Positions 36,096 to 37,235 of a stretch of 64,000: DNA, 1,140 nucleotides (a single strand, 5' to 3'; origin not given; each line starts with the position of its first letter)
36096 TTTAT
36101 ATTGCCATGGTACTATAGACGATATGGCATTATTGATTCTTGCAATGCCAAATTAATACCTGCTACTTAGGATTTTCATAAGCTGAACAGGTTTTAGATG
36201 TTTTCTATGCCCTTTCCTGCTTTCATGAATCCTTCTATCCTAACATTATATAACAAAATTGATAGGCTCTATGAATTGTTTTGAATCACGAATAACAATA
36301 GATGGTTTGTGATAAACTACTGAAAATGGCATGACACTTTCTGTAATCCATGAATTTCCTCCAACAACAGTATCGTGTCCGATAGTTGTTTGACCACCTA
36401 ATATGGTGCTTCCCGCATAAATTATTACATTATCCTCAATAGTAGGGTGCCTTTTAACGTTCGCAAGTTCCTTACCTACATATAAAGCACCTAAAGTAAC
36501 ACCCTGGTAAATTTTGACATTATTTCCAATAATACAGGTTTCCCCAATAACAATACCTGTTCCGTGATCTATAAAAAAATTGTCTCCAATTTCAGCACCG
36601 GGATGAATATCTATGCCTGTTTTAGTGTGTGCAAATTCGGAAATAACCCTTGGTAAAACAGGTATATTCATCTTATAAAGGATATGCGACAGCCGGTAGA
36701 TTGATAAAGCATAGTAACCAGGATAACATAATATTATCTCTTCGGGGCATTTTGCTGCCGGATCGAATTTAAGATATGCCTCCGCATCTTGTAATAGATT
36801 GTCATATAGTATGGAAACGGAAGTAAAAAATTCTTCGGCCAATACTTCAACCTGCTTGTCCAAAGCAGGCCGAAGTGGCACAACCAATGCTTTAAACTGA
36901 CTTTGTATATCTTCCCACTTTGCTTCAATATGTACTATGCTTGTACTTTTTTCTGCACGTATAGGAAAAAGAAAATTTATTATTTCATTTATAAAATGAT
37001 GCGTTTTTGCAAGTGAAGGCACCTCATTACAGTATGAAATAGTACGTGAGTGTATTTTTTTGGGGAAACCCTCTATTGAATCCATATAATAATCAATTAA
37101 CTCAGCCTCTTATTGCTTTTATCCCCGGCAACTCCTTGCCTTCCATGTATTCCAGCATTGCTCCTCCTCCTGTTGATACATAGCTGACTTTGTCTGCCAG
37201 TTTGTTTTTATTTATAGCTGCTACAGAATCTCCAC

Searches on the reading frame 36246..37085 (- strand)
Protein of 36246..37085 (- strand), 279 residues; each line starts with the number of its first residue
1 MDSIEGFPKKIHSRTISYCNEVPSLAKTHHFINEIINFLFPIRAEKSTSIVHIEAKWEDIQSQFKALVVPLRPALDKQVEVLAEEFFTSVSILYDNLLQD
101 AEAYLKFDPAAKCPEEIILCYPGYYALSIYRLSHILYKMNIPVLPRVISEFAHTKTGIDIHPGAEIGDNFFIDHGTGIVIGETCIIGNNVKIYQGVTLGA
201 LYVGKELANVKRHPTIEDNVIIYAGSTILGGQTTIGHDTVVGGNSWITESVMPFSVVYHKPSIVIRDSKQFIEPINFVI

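Call 7: search_protein_families(library=pfam, proteins=[window:36246-37085:-])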
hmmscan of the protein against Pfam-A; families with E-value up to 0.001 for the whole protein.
window:36246-37085:- (279 aa): 3 families
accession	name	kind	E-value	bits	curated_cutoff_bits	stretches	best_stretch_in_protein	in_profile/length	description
PF00132.30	Hexapep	-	1.9e-09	37.2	27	1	213-248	1-35/36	Bacterial transferase hexapeptide (six repeats)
PF25084.1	LbH_EIF2B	-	2.1e-06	28.1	54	0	159-225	23-84/105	EIF2B subunit epsilon LbH domain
PF14602.12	Hexapep_2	-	0.00074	19.6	27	0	175-193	15-33/34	Hexapeptide repeat of succinyl-transferase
